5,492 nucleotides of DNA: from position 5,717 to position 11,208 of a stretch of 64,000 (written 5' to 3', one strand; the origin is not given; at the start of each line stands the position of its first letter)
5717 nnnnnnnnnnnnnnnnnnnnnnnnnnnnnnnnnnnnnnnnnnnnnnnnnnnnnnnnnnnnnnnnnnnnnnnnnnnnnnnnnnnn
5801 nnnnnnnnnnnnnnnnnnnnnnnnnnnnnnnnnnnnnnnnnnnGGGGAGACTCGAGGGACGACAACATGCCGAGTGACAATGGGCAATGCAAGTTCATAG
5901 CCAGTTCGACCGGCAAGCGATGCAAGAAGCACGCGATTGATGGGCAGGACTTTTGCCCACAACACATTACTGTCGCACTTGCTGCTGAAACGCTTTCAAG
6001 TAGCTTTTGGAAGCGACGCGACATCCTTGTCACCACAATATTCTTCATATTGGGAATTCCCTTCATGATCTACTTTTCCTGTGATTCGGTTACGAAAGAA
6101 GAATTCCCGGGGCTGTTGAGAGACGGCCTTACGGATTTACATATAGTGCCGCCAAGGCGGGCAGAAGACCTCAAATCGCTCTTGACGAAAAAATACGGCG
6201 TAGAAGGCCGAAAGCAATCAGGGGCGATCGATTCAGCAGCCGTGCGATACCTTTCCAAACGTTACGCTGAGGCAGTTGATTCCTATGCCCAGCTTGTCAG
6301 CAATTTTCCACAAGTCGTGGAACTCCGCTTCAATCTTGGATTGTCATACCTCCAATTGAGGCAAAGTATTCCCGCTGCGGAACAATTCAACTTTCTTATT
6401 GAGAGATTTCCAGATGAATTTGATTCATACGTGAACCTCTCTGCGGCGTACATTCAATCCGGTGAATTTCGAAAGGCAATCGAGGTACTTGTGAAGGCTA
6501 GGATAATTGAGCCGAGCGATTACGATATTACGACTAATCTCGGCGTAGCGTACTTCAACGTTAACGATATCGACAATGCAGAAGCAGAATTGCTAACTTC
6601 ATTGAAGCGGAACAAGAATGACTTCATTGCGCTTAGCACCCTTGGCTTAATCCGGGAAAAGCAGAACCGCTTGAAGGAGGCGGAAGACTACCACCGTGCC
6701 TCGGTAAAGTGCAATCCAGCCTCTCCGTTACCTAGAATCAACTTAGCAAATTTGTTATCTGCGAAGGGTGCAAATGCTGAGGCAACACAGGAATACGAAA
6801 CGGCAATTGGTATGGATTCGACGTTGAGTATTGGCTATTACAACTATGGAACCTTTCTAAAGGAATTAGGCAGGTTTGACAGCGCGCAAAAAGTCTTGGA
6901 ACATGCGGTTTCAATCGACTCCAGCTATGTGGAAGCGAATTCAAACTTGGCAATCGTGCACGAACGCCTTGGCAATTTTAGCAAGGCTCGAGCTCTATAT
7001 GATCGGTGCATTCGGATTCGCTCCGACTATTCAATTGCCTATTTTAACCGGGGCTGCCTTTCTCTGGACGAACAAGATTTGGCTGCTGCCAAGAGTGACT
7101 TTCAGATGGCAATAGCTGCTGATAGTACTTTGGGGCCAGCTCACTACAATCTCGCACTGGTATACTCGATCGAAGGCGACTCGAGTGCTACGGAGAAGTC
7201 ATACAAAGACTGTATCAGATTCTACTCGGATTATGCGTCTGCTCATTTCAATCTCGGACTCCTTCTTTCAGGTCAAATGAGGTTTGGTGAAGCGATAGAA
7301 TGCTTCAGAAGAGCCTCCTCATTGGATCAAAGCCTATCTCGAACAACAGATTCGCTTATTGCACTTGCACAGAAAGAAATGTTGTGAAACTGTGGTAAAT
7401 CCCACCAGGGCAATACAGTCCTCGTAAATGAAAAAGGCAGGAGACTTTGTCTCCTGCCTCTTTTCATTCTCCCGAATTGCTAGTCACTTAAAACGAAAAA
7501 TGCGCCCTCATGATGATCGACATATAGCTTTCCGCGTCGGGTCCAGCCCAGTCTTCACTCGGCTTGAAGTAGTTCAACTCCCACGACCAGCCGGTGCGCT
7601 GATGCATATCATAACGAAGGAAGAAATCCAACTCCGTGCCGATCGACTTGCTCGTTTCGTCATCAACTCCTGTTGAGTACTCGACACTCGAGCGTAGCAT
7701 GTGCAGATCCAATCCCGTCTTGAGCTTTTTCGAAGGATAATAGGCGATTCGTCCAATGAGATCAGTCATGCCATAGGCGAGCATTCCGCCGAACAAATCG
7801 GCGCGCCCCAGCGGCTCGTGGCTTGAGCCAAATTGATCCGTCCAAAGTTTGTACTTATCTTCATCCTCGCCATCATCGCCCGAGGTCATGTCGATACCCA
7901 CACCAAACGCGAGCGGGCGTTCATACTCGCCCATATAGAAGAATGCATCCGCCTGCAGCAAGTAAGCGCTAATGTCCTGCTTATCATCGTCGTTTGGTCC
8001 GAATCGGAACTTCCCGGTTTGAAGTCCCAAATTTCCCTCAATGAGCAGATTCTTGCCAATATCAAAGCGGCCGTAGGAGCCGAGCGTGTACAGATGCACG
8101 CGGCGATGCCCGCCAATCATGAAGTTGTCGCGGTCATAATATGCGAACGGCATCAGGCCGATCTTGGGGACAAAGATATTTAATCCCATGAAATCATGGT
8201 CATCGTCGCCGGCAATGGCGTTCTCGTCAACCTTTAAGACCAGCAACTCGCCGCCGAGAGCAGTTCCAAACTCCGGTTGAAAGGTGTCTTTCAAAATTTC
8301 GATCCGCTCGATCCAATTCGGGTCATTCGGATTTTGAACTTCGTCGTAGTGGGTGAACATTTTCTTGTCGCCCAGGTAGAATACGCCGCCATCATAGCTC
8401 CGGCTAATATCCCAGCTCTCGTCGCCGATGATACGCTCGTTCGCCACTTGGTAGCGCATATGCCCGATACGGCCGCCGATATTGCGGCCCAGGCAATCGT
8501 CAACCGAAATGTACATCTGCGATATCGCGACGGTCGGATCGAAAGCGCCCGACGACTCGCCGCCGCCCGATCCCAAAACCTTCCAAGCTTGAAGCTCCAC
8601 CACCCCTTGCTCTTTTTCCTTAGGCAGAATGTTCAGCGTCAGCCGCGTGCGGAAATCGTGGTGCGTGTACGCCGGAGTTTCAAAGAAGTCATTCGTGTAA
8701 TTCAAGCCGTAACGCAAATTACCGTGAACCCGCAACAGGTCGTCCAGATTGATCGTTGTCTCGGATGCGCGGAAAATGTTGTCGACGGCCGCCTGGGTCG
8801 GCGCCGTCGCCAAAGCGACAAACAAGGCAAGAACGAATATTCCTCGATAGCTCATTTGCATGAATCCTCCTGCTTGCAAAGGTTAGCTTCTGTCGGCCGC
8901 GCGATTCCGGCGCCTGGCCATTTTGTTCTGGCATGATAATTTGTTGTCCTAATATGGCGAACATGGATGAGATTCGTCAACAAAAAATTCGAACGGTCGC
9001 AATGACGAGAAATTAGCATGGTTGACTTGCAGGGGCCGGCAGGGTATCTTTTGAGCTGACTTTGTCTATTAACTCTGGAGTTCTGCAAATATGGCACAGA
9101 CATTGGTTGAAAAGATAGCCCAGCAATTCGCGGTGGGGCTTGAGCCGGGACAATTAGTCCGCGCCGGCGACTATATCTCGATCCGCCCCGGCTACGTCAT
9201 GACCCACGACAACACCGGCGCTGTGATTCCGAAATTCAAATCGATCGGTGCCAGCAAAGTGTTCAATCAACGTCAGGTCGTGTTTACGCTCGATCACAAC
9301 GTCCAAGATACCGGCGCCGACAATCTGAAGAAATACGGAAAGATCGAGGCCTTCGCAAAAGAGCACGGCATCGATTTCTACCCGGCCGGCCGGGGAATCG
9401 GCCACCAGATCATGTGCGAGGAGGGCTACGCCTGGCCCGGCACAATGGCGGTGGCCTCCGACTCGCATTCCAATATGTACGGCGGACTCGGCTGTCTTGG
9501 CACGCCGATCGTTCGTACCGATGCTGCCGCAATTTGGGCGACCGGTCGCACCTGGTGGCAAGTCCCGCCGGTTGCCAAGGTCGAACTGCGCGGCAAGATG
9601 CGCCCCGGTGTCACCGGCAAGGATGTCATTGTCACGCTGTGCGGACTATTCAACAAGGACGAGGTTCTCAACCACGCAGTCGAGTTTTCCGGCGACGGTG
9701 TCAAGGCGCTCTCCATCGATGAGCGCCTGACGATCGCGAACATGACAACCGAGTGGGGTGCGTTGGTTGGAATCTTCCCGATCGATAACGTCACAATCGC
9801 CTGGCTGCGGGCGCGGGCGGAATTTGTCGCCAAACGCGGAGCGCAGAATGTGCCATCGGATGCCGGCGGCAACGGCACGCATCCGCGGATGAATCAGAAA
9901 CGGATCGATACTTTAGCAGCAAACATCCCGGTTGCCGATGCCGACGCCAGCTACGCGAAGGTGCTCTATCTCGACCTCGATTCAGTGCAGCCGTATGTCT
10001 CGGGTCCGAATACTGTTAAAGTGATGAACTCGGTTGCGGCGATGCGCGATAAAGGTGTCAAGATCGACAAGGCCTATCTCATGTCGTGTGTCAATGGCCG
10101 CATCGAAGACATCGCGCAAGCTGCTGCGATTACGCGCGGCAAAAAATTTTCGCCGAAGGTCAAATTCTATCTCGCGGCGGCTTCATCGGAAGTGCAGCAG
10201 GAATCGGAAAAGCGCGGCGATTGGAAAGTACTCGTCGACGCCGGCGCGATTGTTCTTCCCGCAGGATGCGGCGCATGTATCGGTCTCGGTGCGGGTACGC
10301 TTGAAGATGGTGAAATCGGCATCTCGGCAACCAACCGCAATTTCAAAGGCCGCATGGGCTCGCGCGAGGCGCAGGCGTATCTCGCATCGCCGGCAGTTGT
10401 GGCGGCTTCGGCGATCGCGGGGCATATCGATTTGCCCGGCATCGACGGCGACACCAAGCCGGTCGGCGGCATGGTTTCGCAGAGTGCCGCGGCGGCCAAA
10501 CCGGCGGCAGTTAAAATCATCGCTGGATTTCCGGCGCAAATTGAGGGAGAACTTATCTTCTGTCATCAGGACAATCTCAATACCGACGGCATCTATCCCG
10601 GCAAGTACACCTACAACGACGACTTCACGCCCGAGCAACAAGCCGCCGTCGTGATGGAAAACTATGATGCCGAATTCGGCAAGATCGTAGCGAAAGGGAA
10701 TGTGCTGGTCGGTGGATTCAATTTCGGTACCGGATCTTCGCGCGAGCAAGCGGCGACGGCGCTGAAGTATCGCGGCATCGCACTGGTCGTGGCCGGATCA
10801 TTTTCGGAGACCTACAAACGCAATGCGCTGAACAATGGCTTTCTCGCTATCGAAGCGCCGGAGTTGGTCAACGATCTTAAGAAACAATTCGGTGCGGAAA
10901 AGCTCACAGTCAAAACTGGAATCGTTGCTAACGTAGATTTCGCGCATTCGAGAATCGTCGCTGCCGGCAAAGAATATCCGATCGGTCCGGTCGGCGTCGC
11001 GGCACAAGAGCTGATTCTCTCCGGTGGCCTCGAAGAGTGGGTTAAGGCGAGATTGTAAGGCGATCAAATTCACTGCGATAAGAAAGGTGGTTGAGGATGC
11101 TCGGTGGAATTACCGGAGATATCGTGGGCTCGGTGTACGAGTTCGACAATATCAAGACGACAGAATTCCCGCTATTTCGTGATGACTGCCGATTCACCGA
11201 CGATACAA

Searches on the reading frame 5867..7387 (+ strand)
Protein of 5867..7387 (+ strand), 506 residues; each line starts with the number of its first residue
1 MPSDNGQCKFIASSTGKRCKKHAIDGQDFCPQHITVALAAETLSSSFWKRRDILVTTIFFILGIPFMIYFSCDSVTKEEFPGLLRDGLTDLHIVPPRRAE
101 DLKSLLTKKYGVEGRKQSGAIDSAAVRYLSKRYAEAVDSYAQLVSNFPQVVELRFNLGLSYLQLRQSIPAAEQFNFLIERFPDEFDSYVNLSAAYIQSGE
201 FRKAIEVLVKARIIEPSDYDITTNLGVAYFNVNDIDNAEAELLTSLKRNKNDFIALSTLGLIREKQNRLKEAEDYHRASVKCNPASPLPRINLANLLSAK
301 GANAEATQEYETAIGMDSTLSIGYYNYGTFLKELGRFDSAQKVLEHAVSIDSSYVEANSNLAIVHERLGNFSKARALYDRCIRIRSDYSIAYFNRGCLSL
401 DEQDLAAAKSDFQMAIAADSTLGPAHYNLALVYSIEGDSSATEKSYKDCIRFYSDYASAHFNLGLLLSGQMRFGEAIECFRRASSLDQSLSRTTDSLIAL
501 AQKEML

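Call 80: search_protein_families(library=pfam, proteins=[window:5867-7387:+], max_evalue=0.0001)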
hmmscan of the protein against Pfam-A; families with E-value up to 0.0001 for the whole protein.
window:5867-7387:+ (506 aa): 19 families
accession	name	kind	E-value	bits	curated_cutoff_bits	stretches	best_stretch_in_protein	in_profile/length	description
PF07719.23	TPR_2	-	2e-39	130.9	27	0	356-386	2-32/34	Tetratricopeptide repeat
PF00515.34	TPR_1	-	7.3e-37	124.1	27.8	1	457-488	1-32/34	Tetratricopeptide repeat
PF13181.12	TPR_8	-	4.3e-36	120.4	25.7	0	324-353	4-33/34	Tetratricopeptide repeat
PF13431.12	TPR_17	-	2.9e-35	118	24.4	0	310-341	2-33/34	Tetratricopeptide repeat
PF13414.12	TPR_11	-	1.3e-29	102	26.8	0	332-369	5-42/42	TPR repeat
PF13432.12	TPR_16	-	1.1e-25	90.1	32.7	2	333-386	9-62/65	Tetratricopeptide repeat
PF14559.12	TPR_19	-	1.1e-24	87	25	2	333-380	3-50/68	Tetratricopeptide repeat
PF13428.12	TPR_14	-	8.5e-24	82.1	23.5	0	360-393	6-39/44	Tetratricopeptide repeat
PF13424.12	TPR_12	-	6.5e-22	78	30.1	1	324-385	6-75/77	Tetratricopeptide repeat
PF13374.12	TPR_10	-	8e-15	54.7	27.5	0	359-385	6-32/42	Tetratricopeptide repeat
PF13176.12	TPR_7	-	2.4e-14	52.6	27.9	0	359-387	3-31/36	Tetratricopeptide repeat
PF13371.12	TPR_9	-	7.6e-14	51.9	35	0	192-247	2-57/73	Tetratricopeptide repeat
PF13174.12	TPR_6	-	9.6e-13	48.3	26.3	0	154-183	3-32/33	Tetratricopeptide repeat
PF24575.1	TPR_Slam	-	6.3e-12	46.3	35.2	0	124-174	54-104/104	Surface lipoprotein assembly modifier, N-terminal TPR repeats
PF25063.1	ARM_TT21_C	-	1e-08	35.7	35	0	335-385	109-159/209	Tetratricopeptide repeat protein 21 C-terminal ARM domain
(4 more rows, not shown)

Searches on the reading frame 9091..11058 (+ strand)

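Call 80: search_protein_families(library=pfam, proteins=[window:9091-11058:+], max_evalue=0.0001)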
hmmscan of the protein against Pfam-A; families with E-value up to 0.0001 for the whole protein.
window:9091-11058:+ (655 aa): 2 families
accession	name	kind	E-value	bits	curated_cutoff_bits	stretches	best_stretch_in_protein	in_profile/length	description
PF00330.25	Aconitase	-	2e-107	360.5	28.7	1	29-444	16-463/463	Aconitase family (aconitate hydratase)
PF00694.25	Aconitase_C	-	5.9e-21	75.6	22.8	1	470-591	15-130/131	Aconitase C-terminal domain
